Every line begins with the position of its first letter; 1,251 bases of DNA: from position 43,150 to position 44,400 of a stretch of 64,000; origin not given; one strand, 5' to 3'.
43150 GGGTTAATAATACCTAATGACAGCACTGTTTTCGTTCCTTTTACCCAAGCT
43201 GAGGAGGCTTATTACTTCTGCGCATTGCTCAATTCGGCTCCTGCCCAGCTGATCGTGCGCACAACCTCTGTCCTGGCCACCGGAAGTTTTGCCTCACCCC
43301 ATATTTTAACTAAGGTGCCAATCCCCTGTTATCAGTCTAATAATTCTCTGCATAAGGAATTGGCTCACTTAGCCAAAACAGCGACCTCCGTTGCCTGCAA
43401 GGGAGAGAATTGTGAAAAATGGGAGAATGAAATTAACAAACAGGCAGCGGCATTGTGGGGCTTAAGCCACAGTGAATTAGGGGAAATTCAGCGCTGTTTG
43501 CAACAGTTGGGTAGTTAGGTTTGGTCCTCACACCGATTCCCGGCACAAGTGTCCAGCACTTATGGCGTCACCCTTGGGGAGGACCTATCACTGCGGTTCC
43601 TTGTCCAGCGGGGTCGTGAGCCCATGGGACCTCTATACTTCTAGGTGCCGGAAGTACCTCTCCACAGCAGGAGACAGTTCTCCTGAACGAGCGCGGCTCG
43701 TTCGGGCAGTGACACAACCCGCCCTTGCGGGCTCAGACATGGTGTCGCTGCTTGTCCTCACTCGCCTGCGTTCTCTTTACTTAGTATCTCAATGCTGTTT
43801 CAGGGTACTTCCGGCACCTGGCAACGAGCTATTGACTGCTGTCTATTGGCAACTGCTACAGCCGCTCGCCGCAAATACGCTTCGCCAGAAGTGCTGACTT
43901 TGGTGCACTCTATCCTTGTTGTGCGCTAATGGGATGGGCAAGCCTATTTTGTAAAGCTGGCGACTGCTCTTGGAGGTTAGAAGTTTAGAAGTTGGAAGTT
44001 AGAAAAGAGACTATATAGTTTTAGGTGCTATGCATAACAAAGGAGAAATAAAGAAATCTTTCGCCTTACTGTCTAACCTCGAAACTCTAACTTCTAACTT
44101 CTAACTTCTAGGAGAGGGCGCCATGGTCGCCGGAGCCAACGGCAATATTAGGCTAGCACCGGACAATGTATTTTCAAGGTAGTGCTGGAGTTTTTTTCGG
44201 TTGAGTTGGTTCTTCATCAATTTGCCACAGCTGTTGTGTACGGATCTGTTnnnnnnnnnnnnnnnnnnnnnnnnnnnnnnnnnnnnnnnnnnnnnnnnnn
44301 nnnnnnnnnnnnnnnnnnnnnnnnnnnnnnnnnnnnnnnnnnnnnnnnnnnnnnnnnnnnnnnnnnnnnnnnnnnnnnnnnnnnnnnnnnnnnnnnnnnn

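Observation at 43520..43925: About 400-bp GC-rich non-coding element with nested perfect inverted repeats between two convergent genes: candidate novel structured RNA or recombination element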

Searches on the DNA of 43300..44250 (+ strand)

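Call 4: search_rna_families(source=window, start=43300, end=44250, threshold=evalue, max_evalue=10, show_alignments=3)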
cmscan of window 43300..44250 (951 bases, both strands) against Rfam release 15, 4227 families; matches with E-value up to 10: 5.
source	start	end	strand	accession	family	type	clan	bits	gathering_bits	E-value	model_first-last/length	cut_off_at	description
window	43968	44113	+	RF00908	MIR529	Gene; miRNA;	-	19.1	75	0.18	1-131/131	no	MIR529 microRNA precursor family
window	43624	43683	-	RF01090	RF_site4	Cis-reg; frameshift_element;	-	18.1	45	2.1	1-66/66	no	Edr gene ribosomal frameshift signal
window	43305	43377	-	RF03588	mir-2319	Gene; miRNA;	-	15.8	89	5.4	1-71/71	no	mir-2319 microRNA precursor family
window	43304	43396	+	RF01906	HOTAIR_3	Gene; lncRNA;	-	15.5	80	0.94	1-98/98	no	HOTAIR conserved region 3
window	44127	44146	-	RF01668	P10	Gene; sRNA;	-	13.1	37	5.9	50-69/72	no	Pseudomonas sRNA P10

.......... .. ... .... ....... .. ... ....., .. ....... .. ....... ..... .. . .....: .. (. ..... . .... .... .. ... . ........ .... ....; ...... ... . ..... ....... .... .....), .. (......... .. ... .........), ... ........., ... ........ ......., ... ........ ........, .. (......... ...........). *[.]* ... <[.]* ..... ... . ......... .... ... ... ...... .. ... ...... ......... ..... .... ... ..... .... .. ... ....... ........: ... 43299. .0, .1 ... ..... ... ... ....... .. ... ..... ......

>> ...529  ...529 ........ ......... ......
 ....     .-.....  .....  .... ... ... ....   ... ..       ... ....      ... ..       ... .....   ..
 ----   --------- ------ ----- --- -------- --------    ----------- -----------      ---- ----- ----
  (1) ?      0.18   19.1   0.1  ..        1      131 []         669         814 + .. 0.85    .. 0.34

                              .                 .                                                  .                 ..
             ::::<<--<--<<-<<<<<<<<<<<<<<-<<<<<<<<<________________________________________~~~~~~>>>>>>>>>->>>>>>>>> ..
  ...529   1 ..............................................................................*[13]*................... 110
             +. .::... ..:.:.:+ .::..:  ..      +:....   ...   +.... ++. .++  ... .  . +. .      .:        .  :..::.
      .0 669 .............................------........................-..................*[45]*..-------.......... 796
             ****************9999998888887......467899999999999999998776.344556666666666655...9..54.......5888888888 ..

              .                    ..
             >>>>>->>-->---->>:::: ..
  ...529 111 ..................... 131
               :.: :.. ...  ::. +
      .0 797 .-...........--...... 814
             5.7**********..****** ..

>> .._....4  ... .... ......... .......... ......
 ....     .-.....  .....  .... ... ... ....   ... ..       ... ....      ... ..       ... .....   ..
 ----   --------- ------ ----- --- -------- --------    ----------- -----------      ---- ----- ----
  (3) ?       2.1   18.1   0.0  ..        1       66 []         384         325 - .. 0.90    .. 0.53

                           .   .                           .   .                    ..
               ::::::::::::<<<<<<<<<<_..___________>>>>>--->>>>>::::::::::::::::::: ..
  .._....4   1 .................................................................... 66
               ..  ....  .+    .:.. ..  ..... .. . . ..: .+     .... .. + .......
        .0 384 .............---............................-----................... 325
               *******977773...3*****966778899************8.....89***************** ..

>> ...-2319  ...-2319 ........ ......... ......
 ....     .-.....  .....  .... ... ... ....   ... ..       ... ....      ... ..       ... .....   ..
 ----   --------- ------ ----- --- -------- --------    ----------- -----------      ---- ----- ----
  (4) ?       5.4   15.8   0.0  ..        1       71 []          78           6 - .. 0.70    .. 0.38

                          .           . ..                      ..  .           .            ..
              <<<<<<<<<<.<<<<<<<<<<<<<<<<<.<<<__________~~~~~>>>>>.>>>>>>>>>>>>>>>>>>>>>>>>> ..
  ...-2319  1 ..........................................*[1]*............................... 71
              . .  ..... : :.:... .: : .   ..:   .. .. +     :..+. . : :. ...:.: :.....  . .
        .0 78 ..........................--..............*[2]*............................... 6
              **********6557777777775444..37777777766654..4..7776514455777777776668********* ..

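Call 15: search_dna_similar(query=window:43500-44140:+, collection=plasmids, mode=distant, max_evalue=0.01)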
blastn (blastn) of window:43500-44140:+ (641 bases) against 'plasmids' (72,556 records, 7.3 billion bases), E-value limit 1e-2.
Records with a match: 1; places in all: 4; records where one place covers at least 80% of the query: 0.
Best place of each record, by identity: 80-90% 1.
By first word of the organism name: Pseudoalteromonas 1.
By predicted mobility (MOB-suite, as given by PLSDB): non-mobilizable 1.
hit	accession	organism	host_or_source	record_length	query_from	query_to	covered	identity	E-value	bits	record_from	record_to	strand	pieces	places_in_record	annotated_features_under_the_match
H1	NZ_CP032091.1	Pseudoalteromonas donghaensis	cell culture,seawater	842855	563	611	8%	85.7%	3e-4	55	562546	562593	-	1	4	none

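Call 16: search_dna_similar(query=window:43500-44140:+, collection=phages, mode=distant, max_evalue=0.01)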
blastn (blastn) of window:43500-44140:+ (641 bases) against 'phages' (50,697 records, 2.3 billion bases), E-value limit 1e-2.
No match.
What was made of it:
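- Tried and rejected: BLASTN in distant mode against phage and plasmid collections gave only a trivial 49-nt match (calls 15, 16).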

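Call 65: search_rna_families(sources=[L093, L094], threshold=evalue, max_evalue=10)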
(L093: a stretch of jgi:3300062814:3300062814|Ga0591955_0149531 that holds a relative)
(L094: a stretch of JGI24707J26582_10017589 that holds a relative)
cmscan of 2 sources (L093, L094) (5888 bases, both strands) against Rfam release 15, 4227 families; matches with E-value up to 10: 18.
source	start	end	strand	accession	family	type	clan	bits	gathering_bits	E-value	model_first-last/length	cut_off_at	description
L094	3263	3347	-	RF03162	TD-2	Gene; sRNA;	CL00124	28.2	48.7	0.43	1-98/98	no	TD-2 RNA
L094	1799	1841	+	RF00376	HIV_GSL3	Cis-reg;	-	24.1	42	0.55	1-84/84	no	HIV gag stem loop 3 (GSL3)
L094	3270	3342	-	RF02057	STnc40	Gene; sRNA;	-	22.4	45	2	1-70/70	no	Salmonella enterica sRNA STnc40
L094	798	847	+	RF02892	SR6_antitoxin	Gene; antisense;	-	21.4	55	3.6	1-104/104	no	Bacillus SR6 antitoxin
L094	766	835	+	RF02029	sraA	Gene; sRNA;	-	21.1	56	9.9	1-95/95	no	sraA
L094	3183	3296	+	RF01394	isrK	Gene; sRNA;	-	20.3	50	0.41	1-77/77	no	isrK Hfq binding RNA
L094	3237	3296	+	RF02057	STnc40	Gene; sRNA;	-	20.3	45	6.1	1-70/70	no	Salmonella enterica sRNA STnc40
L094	3257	3315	-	RF03975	mir-5881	Gene; miRNA;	-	20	87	0.67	1-67/67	no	mir-5881 microRNA precursor family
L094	709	829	+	RF00166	PrrB_RsmZ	Gene; sRNA;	CL00106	19.5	44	0.26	1-133/133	no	PrrB/RsmZ RNA family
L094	3262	3302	-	RF03790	MIR8008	Gene; miRNA;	-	19.5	66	3.1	1-55/55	no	MIR8008 microRNA precursor family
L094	2024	2125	-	RF01782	ASpks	Gene; antisense;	-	18.9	52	5.2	1-75/75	no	ASpks TB sRNA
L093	332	377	-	RF01069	purD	Cis-reg;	-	18.7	41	5.8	17-58/125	no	purD RNA motif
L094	719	824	-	RF01828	SprD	Gene; sRNA;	-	18.7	100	1.7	1-142/142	no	Small pathogenicity island RNA D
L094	777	854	-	RF03831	mir-627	Gene; miRNA;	-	18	86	5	1-87/87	no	mir-627 microRNA precursor family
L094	3266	3298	+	RF02273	FsrA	Gene;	-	16.3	80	8.2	51-83/83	no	FsrA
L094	1014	1128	+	RF02175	SMAD5-AS1_3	Gene; lncRNA;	-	16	60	3.8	1-125/125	no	SMAD5 antisense RNA 1 conserved region 3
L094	797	927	-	RF00166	PrrB_RsmZ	Gene; sRNA;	CL00106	15.7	44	2.9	1-133/133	no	PrrB/RsmZ RNA family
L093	1541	1620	-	RF01973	H19_2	Gene; lncRNA;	-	13.5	50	7.7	1-69/69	no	H19 conserved region 2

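Call 66: search_rna_families(source=L090, start=10380, end=11320, threshold=evalue, max_evalue=10)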
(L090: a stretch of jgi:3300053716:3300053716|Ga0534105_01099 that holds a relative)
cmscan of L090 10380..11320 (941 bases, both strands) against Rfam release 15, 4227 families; matches with E-value up to 10: 2.
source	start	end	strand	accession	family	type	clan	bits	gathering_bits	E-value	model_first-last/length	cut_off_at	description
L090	11141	11196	+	RF03331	mir-247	Gene; miRNA;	-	20.9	70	0.086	1-89/89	no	mir-247 microRNA precursor family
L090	10613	10670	-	RF00611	SNORD111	Gene; snRNA; snoRNA; CD-box;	-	16.9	46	7.7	1-89/89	no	Small nucleolar RNA SNORD111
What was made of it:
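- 43634..43825 (+): Core of M2: a roughly 190-nt domain closed by the long inverted repeat. No Rfam hit was found for any copy (calls 4, 65, 66).
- Tried and rejected: Cobalamin riboswitch, because of the cobalt/ECF context in L090: no Rfam hit (call 66).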
